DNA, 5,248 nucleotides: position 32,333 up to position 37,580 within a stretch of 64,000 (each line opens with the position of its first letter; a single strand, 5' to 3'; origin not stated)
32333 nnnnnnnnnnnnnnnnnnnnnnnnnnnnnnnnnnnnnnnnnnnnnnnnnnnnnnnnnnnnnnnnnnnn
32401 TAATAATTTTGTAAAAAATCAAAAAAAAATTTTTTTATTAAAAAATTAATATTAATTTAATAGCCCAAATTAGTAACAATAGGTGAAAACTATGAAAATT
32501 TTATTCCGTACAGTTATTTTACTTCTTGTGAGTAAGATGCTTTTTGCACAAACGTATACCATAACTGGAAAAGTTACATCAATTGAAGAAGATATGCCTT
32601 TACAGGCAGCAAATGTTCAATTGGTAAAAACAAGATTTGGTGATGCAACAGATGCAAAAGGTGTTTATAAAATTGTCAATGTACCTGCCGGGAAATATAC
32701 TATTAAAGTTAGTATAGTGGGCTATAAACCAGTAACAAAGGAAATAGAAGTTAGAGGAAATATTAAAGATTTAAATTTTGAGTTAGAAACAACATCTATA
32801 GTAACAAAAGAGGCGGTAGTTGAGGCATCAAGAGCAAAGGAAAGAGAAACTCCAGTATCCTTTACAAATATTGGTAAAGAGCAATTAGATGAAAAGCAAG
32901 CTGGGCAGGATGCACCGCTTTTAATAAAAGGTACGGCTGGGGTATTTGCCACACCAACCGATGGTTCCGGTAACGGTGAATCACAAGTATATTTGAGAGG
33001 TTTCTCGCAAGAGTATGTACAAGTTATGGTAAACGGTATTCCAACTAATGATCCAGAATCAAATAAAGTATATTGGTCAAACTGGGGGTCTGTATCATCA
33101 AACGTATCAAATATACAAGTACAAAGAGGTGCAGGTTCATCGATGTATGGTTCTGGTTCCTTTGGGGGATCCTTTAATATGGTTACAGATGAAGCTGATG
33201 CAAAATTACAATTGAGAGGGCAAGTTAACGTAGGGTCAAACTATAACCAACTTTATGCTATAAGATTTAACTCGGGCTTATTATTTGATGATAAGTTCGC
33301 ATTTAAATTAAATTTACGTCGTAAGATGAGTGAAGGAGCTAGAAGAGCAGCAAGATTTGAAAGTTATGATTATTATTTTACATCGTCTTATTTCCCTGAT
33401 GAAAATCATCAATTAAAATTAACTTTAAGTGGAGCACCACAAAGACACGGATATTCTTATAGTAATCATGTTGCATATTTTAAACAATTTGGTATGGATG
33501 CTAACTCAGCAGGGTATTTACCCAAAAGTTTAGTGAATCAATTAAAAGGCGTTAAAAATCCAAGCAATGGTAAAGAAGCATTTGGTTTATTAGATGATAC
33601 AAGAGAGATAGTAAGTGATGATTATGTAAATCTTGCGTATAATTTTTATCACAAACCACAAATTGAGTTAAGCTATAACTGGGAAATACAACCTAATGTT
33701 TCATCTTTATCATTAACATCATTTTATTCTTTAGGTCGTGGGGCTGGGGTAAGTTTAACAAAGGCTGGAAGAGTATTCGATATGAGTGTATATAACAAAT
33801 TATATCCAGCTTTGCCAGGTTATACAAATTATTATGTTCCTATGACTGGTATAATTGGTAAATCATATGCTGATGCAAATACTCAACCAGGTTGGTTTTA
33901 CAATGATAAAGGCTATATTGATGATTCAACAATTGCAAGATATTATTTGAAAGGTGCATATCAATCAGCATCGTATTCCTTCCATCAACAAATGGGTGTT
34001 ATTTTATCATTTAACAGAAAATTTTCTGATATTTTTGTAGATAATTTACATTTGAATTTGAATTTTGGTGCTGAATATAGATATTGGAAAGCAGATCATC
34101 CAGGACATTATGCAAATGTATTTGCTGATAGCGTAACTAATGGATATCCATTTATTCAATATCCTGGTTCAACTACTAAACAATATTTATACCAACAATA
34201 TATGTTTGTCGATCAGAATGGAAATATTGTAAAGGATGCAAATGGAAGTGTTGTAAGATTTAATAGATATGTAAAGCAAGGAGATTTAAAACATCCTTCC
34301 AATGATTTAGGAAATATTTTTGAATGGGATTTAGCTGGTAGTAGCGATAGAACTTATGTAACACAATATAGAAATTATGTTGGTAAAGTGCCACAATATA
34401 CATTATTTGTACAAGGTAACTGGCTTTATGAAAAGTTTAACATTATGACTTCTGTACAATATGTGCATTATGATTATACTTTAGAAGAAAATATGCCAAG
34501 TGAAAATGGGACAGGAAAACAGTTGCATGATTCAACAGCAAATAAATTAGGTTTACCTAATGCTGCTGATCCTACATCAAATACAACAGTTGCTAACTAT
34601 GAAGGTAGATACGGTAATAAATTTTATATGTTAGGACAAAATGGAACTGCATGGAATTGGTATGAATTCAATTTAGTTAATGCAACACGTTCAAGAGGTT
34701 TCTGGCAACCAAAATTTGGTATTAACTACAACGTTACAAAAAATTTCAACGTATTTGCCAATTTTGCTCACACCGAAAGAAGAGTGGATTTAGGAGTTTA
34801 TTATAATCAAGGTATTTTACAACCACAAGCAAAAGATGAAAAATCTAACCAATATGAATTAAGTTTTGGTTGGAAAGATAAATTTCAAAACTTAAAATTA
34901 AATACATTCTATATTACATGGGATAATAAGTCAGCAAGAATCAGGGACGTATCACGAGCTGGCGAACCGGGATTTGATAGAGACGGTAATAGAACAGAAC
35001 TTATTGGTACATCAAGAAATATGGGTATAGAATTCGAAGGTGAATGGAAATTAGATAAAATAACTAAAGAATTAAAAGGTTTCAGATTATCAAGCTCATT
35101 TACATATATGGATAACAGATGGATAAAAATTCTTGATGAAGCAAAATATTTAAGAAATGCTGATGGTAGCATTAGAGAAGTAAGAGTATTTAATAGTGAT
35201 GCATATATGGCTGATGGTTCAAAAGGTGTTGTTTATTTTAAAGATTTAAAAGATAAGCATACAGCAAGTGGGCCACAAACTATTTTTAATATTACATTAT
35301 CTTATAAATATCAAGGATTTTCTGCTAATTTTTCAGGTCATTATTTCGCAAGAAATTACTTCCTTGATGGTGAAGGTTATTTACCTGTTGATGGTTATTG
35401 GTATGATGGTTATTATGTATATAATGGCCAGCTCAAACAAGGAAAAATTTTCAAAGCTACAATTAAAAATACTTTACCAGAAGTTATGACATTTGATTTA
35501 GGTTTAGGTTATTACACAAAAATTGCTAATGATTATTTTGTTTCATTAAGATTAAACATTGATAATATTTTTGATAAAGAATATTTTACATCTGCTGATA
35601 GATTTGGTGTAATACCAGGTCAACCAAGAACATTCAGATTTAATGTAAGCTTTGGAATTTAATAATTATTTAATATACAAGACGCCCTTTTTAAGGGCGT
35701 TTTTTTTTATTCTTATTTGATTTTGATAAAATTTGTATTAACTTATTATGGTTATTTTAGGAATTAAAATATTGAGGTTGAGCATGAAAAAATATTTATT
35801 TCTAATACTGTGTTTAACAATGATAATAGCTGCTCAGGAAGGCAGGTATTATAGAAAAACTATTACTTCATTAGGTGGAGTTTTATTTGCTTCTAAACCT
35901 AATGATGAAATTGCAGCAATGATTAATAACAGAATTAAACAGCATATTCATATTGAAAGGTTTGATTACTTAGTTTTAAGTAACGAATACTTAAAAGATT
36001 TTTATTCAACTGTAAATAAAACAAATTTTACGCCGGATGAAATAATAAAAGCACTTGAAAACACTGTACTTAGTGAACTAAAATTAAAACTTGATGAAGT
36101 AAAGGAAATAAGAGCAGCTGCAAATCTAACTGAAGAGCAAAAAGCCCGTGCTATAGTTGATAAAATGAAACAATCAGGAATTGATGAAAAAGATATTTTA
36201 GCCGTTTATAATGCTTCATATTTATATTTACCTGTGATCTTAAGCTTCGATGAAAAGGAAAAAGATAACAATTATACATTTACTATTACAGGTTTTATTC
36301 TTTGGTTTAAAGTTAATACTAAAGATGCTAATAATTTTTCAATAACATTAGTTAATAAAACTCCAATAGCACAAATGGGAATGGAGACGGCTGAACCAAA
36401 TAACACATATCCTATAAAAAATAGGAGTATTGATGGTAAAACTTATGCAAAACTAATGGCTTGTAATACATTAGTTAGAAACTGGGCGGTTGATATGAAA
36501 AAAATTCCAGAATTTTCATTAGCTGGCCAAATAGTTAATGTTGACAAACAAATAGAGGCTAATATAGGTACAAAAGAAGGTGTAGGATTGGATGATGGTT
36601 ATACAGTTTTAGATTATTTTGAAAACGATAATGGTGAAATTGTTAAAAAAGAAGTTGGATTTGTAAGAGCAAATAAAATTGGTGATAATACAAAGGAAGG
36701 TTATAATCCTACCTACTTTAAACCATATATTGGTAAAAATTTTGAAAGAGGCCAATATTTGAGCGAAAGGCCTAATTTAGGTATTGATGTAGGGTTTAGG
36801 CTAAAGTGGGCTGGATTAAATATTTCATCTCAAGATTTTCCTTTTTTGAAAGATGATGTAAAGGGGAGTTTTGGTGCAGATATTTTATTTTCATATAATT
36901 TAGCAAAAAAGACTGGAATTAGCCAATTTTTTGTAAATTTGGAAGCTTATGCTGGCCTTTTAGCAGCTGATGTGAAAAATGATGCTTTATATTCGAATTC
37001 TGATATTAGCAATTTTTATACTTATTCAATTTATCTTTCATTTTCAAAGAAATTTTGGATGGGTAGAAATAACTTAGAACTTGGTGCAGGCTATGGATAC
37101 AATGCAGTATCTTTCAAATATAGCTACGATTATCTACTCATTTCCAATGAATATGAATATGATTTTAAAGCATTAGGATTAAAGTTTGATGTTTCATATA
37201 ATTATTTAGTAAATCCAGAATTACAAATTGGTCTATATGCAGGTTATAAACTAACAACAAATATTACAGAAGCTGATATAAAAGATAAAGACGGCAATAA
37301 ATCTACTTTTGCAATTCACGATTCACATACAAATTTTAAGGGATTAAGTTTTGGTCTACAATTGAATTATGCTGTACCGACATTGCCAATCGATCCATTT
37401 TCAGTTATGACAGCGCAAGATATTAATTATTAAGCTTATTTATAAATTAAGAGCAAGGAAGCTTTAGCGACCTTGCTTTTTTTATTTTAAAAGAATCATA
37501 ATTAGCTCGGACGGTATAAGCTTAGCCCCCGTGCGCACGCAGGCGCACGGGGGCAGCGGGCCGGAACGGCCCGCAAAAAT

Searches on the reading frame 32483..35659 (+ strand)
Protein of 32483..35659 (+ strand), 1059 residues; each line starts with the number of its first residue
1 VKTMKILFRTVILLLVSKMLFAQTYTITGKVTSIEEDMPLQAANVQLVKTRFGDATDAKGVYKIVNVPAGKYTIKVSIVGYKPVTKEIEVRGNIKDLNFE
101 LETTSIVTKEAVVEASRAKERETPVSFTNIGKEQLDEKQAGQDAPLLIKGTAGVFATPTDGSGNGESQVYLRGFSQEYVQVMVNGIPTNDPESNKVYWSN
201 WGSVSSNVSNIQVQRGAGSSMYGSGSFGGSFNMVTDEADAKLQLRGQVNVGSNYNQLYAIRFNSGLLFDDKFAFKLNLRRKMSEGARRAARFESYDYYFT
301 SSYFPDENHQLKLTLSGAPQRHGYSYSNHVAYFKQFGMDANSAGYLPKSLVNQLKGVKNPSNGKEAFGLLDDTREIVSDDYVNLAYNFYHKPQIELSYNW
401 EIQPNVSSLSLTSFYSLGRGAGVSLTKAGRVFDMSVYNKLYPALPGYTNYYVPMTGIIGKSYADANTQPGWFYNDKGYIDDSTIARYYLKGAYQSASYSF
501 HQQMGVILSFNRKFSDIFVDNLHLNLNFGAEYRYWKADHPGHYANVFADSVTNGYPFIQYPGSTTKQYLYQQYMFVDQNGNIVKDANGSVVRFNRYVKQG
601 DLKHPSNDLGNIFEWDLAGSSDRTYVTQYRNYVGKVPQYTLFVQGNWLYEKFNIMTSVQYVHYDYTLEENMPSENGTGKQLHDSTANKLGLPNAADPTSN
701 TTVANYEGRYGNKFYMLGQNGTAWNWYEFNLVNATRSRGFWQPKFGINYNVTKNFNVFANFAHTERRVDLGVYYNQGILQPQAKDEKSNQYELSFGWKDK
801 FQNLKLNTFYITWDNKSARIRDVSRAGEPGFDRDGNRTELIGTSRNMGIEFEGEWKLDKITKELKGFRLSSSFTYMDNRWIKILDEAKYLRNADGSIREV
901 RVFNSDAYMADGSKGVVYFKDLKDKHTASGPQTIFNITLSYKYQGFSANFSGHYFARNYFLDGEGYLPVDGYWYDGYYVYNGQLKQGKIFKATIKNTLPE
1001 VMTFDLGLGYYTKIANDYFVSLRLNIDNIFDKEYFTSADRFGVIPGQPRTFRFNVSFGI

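Call 100: search_protein_families(library=pfam, proteins=[window:32483-35659:+], max_evalue=0.0001)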
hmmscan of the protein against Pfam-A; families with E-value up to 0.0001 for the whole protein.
window:32483-35659:+ (1059 aa): 4 families
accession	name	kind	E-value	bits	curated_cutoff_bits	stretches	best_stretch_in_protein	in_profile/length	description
PF13715.12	CarbopepD_reg_2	-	3e-19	69.2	32.2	1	27-113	1-88/88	CarboxypepD_reg-like domain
PF07715.20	Plug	-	2.5e-18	67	23.9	1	120-229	2-106/107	TonB-dependent Receptor Plug Domain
PF00593.30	TonB_dep_Rec_b-barrel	-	3.5e-16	60.5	27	1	470-1029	20-436/436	TonB dependent receptor-like, beta-barrel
PF13620.12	CarboxypepD_reg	-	4.4e-14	53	32.3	1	26-102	1-82/82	Carboxypeptidase regulatory-like domain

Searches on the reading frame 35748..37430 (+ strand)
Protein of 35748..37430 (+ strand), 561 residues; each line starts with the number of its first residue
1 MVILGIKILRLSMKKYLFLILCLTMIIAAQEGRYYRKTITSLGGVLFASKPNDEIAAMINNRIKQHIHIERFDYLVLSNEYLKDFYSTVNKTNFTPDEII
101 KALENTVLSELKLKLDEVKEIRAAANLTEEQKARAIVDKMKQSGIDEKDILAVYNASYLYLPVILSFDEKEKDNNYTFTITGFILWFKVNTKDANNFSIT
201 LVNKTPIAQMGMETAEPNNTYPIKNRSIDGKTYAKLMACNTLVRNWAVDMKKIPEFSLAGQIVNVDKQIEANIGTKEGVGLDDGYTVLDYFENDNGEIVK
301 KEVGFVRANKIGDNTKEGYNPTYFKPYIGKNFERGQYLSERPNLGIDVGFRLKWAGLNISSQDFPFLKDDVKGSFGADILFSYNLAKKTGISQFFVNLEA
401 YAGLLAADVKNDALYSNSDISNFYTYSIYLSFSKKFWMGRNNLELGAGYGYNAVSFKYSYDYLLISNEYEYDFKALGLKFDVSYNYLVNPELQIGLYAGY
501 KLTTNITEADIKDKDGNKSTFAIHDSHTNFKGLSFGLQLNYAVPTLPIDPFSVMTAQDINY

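Call 88: search_protein_families(library=pfam, proteins=[window:35748-37430:+], max_evalue=0.01)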
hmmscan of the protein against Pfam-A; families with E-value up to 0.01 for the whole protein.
window:35748-37430:+ (561 aa): 1 family
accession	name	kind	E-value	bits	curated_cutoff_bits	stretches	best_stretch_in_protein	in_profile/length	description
PF13568.12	OMP_b-brl_2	-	0.0018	18.8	27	1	396-540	9-151/175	Outer membrane protein beta-barrel domain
